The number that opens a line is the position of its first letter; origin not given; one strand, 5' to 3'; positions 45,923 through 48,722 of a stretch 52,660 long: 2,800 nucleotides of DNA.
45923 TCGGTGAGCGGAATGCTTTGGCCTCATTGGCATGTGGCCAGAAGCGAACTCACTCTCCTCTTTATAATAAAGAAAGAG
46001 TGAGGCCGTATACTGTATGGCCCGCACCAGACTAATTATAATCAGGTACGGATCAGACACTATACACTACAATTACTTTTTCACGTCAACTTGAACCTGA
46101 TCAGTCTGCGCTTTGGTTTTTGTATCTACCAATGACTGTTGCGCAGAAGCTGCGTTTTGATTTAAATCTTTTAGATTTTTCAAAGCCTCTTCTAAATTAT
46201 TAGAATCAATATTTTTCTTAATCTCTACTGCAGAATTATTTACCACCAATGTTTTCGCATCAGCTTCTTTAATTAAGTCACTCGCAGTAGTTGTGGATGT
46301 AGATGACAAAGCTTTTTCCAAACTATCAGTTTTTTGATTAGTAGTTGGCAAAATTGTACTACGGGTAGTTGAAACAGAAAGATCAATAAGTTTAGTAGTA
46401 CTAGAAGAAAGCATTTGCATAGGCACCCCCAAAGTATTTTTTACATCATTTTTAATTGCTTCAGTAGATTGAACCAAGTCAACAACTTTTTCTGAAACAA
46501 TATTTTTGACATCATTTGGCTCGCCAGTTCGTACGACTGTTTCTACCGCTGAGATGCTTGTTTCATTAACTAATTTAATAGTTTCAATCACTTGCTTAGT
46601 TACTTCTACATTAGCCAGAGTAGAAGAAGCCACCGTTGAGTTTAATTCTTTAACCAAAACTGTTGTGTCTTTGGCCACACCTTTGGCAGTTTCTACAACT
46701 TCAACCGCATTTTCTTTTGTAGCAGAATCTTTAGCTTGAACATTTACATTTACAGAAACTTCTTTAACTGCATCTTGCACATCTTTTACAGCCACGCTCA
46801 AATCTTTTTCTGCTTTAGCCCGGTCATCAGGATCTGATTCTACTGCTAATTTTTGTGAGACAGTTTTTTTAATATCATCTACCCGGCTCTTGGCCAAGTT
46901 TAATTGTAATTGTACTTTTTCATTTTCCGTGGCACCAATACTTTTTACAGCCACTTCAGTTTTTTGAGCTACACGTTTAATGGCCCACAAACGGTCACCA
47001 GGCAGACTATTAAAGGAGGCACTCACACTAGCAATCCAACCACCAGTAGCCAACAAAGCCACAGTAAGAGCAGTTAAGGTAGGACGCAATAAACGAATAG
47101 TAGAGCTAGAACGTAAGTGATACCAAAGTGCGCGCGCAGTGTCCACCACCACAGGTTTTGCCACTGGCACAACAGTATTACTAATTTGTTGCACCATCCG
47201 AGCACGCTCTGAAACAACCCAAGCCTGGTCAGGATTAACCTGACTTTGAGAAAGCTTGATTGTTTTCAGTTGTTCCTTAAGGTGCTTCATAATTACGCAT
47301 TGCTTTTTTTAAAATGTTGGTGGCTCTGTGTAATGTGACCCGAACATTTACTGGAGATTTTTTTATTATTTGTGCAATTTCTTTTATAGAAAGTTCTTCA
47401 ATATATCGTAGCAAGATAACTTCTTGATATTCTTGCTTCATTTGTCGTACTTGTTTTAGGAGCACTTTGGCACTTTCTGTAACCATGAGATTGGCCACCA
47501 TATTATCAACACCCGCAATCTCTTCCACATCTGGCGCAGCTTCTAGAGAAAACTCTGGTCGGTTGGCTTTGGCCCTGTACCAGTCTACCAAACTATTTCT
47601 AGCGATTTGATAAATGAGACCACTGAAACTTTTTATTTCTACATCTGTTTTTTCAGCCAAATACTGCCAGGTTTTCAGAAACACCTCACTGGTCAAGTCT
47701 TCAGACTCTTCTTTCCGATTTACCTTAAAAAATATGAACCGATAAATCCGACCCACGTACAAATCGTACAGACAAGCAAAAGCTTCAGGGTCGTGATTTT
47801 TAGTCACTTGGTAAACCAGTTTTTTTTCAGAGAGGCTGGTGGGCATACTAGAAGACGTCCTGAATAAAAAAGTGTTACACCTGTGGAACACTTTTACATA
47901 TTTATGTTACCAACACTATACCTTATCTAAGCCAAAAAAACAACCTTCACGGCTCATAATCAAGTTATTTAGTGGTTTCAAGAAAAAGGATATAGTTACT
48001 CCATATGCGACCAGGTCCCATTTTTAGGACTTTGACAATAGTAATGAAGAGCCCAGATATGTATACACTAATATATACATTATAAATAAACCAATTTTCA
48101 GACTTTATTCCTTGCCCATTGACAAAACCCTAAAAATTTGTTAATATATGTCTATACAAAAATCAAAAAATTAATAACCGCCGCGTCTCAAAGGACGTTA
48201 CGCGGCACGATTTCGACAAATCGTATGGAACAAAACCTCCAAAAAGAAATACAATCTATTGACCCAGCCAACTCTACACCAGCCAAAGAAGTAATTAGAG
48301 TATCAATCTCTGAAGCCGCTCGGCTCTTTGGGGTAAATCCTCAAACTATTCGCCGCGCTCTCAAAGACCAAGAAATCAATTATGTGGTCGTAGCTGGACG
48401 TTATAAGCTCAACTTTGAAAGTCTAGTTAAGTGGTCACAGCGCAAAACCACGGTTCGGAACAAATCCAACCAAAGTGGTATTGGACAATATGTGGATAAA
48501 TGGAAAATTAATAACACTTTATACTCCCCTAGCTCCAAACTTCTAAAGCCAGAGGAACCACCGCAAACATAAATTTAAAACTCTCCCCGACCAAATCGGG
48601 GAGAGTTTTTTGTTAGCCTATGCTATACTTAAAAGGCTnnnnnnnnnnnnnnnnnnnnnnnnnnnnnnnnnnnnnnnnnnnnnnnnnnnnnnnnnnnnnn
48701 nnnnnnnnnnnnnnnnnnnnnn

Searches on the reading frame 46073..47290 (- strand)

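Call 8: search_protein_families(library=pfam, proteins=[window:46073-47290:-], max_evalue=0.001)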
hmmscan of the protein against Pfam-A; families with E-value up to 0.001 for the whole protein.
window:46073-47290:- (405 aa): 0 families

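Call 59: search_protein_families(library=pfam, proteins=[window:46073-47290:-], max_evalue=5)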
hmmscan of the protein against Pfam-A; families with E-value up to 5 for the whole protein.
window:46073-47290:- (405 aa): 2 families
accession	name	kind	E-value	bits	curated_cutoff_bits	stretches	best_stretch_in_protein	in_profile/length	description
PF18915.5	DUF5667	-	0.17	12.7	27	1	95-190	2-84/99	Domain of unknown function (DUF5667)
PF02556.19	SecB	-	4.3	7.7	26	0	155-199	32-76/141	Preprotein translocase subunit SecB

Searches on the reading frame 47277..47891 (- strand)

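Call 8: search_protein_families(library=pfam, proteins=[window:47277-47891:-], max_evalue=0.001)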
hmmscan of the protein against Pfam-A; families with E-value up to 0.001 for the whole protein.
window:47277-47891:- (204 aa): 3 families
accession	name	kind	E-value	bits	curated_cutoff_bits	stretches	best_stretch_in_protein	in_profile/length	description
PF08281.18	Sigma70_r4_2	-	2.5e-12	46.7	25.7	1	144-190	4-50/54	Sigma-70, region 4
PF04542.20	Sigma70_r2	-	1.4e-09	38.1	24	1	41-109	1-69/71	Sigma-70 region 2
PF04545.22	Sigma70_r4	-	6.7e-06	26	24.1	1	151-195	5-49/50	Sigma-70, region 4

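Call 85: search_protein_families(library=ncbifam, proteins=[window:47277-47891:-], max_evalue=0.0001)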
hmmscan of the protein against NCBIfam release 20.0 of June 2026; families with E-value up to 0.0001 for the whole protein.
window:47277-47891:- (204 aa): 62 families (the best 25 are shown)
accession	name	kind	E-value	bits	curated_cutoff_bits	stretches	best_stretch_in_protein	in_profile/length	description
TIGR02952.1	Sig70_famx2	equivalog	3.4e-34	118.2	206.45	1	31-198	6-170/170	ECF subfamily RNA polymerase sigma factor, BldN family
TIGR02950.1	SigM_subfam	subfamily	6.9e-25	87.7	147.95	1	41-198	5-158/159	RNA polymerase sigma factor, SigM family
TIGR02937.1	sigma70-ECF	superfamily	1.6e-24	86.4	42.9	1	36-198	1-165/165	sigma-70 family RNA polymerase sigma factor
NF007223.0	PRK09641.1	equivalog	1.1e-23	84.1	209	1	23-200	6-186/187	RNA polymerase sigma factor SigW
TIGR02948.1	SigW_bacill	equivalog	1.8e-21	77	243.1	1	22-200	5-186/187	RNA polymerase sigma factor SigW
NF058625.1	sigma_PG0214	equivalog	2e-21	76.5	130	1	47-200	15-163/170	GFO_1088 family ECF-type sigma factor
NF009166.1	PRK12513.1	equivalog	5.3e-21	75.2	206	1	31-202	17-190/193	RNA polymerase sigma factor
NF007220.0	PRK09639.1-5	equivalog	6.8e-21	74.8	260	1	36-200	3-166/181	RNA polymerase sigma factor SigX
TIGR02985.1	Sig70_bacteroi1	subfamily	7.8e-21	75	126.4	1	36-197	1-161/162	RNA polymerase sigma-70 factor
NF009171.0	PRK12518.1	equivalog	2.3e-20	73.2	208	1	15-199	7-185/191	RNA polymerase sigma factor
NF006930.0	PRK09415.1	subfamily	8.8e-19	68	198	1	39-200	19-177/179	RNA polymerase factor sigma C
NF009195.0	PRK12543.1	subfamily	2.6e-18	66.2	197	1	23-201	8-181/192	RNA polymerase sigma factor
NF007217.0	PRK09639.1-1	equivalog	5.9e-18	65.3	239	1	36-199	3-166/194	RNA polymerase sigma factor SigX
NF008888.0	PRK11922.1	equivalog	9.9e-18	64.6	204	1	13-199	8-197/231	RNA polymerase sigma factor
NF009172.0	PRK12519.1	subfamily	5.3e-17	62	222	1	22-200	15-191/194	RNA polymerase sigma factor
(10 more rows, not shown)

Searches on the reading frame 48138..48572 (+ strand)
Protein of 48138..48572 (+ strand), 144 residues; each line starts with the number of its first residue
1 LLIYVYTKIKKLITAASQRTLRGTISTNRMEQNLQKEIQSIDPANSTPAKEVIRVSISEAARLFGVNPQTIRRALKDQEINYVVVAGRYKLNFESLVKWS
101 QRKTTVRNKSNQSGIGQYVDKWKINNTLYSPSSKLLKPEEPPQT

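Call 8: search_protein_families(library=pfam, proteins=[window:48138-48572:+], max_evalue=0.001)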
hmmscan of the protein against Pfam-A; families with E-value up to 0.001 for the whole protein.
window:48138-48572:+ (144 aa): 5 families
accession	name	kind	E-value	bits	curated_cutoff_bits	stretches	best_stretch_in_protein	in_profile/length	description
PF12728.13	HTH_17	-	3.2e-06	27.7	27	1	56-102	3-49/51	Helix-turn-helix domain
PF13518.12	HTH_28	-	9.6e-05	22.8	25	1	55-76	13-34/52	Helix-turn-helix domain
PF00376.29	MerR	-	0.00023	21.3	28.2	1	56-73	1-18/38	MerR family regulatory protein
PF13542.12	HTH_Tnp_ISL3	-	0.00032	20.5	27.4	1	50-77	22-49/51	Helix-turn-helix domain of transposase family ISL3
PF13384.12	HTH_23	-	0.00096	19.3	24.6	0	54-77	17-40/50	Homeodomain-like domain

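Call 85: search_protein_families(library=ncbifam, proteins=[window:48138-48572:+], max_evalue=0.0001)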
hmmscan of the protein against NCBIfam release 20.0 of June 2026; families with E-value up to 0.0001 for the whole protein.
window:48138-48572:+ (144 aa): 1 family
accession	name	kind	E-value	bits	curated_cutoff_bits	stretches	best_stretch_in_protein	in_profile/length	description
TIGR01764.1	excise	domain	1.2e-05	25.6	28.8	1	56-99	3-46/49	excisionase family DNA-binding protein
